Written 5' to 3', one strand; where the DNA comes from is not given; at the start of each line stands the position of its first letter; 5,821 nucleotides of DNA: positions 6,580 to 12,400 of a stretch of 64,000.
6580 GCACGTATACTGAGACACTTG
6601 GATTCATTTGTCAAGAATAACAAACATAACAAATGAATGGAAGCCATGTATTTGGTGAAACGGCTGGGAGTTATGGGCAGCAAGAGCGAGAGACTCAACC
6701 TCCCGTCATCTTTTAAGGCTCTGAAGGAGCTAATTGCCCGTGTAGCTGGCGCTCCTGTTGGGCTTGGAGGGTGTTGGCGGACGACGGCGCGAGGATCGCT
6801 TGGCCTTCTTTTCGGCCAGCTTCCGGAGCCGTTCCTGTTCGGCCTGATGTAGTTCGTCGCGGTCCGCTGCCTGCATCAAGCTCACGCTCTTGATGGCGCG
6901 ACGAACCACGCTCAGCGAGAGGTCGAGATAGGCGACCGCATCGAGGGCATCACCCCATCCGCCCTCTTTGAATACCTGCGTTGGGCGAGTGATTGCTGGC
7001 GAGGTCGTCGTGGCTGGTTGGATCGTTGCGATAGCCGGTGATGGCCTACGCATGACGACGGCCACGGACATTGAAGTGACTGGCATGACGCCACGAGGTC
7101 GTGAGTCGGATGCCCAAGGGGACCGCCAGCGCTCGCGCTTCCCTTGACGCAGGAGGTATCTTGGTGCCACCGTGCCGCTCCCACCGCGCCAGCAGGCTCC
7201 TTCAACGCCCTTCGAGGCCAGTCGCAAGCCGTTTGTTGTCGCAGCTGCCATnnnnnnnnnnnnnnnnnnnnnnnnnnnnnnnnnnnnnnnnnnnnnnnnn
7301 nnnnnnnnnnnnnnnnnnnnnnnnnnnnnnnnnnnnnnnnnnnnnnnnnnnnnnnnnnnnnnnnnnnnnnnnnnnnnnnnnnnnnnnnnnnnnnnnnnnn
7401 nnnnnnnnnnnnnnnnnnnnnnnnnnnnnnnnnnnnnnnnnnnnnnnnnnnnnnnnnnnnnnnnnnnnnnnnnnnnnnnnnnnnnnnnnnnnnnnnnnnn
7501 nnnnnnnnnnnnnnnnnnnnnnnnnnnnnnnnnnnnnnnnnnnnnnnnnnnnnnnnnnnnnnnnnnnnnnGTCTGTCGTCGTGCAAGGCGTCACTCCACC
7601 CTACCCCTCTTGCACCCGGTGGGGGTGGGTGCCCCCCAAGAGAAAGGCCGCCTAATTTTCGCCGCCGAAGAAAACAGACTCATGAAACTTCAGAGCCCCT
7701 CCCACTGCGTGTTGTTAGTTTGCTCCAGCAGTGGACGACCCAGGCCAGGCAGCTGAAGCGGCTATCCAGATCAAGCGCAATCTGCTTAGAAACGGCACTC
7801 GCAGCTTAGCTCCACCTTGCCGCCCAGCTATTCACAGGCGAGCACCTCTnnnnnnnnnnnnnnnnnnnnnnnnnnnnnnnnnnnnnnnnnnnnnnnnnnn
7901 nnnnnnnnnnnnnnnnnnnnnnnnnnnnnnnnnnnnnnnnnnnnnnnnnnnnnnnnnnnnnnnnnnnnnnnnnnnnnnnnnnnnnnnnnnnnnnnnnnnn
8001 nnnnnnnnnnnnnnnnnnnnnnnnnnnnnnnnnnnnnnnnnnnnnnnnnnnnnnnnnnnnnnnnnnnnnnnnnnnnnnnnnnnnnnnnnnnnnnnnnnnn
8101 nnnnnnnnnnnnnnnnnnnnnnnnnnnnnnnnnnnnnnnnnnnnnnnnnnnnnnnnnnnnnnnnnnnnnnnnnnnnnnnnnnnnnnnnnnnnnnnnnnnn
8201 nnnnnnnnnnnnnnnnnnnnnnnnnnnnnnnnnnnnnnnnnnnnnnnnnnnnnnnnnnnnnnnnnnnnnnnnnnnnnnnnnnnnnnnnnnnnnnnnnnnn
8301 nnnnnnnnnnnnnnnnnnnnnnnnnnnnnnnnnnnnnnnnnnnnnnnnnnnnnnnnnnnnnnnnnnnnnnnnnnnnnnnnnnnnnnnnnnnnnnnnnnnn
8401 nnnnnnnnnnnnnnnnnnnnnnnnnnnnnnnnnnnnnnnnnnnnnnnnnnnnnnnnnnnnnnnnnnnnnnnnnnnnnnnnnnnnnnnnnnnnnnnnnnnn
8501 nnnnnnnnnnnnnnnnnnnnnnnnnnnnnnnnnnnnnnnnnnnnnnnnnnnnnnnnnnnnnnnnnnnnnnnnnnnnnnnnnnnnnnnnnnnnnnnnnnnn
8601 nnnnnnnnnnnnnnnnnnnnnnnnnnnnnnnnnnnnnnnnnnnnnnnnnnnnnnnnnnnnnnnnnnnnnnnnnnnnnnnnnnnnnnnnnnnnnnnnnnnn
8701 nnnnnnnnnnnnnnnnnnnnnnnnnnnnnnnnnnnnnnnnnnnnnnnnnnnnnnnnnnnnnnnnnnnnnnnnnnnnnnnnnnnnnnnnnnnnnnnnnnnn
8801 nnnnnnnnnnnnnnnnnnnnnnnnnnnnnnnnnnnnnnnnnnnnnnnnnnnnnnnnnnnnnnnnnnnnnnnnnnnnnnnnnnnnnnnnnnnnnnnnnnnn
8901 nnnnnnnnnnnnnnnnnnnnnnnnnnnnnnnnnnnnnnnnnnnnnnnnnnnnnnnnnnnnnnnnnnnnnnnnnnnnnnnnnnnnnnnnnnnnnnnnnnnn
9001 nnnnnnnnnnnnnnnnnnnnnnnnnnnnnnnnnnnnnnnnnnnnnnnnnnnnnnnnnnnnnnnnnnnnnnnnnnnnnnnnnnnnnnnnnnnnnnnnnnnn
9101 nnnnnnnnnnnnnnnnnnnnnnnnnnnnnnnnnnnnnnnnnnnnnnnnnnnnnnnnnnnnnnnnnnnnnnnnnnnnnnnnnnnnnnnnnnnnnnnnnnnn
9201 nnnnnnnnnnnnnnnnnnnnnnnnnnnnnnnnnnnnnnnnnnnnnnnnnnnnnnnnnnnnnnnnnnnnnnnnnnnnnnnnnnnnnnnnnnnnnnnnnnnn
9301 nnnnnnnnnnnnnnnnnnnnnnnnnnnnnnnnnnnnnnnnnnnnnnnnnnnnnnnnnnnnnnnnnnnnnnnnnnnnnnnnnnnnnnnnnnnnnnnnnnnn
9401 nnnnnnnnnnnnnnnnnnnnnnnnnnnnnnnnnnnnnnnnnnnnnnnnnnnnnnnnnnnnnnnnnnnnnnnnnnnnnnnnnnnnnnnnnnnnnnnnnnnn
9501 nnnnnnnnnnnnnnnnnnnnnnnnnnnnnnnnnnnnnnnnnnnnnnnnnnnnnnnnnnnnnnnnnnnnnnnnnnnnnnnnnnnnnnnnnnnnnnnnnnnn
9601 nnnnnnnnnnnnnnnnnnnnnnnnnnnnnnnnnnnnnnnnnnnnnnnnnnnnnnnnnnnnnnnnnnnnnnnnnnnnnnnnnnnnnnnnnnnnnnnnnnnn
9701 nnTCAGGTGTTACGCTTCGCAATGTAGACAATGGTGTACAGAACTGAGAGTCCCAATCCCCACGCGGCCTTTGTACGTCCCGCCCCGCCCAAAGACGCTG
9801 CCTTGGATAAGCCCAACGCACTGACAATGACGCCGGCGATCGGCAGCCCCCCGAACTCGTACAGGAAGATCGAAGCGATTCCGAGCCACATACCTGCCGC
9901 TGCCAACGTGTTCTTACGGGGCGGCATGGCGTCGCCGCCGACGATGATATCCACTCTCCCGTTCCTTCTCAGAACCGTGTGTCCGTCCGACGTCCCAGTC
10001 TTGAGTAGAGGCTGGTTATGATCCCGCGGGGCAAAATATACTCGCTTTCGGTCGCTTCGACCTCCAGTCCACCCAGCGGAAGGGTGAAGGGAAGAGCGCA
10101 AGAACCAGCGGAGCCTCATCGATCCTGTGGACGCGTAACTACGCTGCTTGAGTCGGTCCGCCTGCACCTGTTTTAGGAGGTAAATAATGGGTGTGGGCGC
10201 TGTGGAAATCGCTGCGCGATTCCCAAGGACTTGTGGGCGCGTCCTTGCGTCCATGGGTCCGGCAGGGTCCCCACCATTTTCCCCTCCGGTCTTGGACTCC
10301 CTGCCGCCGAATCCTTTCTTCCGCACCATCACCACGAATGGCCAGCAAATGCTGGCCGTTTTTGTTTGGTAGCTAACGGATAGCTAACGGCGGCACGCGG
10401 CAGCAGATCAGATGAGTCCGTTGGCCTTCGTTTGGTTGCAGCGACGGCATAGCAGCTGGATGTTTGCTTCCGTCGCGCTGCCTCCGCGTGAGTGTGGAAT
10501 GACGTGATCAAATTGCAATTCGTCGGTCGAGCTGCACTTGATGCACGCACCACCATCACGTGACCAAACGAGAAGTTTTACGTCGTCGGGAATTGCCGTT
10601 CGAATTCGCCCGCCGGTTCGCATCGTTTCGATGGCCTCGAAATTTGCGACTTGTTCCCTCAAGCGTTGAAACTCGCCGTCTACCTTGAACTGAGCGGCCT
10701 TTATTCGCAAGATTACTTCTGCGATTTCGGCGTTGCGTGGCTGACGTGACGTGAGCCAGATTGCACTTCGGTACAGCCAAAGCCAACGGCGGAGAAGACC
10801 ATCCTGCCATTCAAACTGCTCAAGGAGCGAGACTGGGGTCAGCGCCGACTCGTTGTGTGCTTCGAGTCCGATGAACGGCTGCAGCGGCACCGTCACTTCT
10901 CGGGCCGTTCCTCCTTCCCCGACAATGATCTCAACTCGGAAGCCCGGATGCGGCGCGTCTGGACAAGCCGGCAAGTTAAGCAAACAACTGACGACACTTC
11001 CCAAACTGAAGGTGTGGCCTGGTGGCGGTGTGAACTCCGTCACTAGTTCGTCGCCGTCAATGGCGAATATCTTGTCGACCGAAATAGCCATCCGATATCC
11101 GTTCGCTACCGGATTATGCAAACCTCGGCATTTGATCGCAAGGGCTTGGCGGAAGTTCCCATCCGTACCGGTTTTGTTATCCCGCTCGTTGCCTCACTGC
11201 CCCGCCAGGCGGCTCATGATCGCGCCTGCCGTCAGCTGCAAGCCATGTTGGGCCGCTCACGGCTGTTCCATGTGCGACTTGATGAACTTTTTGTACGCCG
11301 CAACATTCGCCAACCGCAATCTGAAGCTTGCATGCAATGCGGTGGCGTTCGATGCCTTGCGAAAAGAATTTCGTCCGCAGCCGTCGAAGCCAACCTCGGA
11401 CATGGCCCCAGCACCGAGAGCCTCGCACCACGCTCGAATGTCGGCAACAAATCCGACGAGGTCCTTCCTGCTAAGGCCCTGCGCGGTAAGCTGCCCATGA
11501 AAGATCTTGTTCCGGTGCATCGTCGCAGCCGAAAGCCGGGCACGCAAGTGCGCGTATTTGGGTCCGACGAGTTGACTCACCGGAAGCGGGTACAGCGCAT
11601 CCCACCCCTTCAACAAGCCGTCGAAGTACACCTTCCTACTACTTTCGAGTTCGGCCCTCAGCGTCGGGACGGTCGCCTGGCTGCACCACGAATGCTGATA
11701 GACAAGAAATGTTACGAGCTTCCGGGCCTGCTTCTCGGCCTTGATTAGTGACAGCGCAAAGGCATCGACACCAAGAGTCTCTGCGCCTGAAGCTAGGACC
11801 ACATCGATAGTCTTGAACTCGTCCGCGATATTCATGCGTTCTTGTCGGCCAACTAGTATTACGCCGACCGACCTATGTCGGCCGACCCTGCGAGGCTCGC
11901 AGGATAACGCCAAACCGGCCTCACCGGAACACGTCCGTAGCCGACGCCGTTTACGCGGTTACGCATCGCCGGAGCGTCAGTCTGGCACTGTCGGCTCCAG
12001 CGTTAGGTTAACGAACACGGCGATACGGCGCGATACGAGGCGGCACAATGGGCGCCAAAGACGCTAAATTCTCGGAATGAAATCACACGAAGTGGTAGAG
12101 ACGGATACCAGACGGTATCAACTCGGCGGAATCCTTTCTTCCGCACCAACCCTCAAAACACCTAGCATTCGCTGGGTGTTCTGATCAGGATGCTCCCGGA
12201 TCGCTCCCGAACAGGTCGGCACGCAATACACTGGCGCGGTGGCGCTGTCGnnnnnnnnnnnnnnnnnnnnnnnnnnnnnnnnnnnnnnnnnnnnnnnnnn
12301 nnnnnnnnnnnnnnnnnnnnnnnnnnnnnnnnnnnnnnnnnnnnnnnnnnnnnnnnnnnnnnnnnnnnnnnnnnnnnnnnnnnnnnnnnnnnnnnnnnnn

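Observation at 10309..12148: Two perfect copies of a tRNA 3'-end fragment bracket a 1.8-kb two-gene cassette (tandem accretion at a tRNA att site)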

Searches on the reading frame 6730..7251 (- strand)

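Call 7: search_protein_families(library=pfam, proteins=[window:6730-7251:-], max_evalue=0.01)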
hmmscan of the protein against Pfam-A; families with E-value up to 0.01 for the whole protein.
window:6730-7251:- (173 aa): 0 families

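Call 38: search_protein_families(library=padloc, proteins=[window:6730-7251:-], max_evalue=0.01)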
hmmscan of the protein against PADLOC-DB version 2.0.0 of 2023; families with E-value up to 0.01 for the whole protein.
window:6730-7251:- (173 aa): 1 family
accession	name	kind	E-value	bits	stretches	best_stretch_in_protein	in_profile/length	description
PDLC02819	DpdC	-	0.00085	17.7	1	110-158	3-51/101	DpdC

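Call 39: search_protein_families(library=ncbifam, proteins=[window:6730-7251:-], max_evalue=0.01)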
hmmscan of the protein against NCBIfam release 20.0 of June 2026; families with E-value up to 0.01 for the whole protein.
window:6730-7251:- (173 aa): 0 families

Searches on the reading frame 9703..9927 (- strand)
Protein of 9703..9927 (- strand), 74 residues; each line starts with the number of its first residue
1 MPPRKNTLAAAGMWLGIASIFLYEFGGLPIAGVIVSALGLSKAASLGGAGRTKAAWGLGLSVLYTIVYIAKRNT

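Call 100: search_protein_families(library=pfam, proteins=[window:9703-9927:-], max_evalue=0.01)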
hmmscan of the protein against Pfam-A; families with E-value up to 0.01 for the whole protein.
window:9703-9927:- (74 aa): 1 family
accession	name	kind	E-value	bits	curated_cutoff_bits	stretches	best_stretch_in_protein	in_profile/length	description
PF13828.11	DUF4190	-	0.00075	19.6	35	1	8-69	1-60/62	Domain of unknown function (DUF4190)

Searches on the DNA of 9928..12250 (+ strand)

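Call 96: search_dna_similar(query=window:9928-12250:+, collection=plasmids, mode=distant, max_rows=5)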
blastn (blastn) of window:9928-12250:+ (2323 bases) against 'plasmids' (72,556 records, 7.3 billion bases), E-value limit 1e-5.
No match.

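Call 97: search_dna_similar(query=window:9928-12250:+, collection=phages, mode=distant, max_rows=5)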
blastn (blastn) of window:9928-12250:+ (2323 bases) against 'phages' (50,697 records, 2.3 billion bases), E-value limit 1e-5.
No match.
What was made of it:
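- Tried and rejected: No similarity to 9928-12250 (calls 96, 97).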
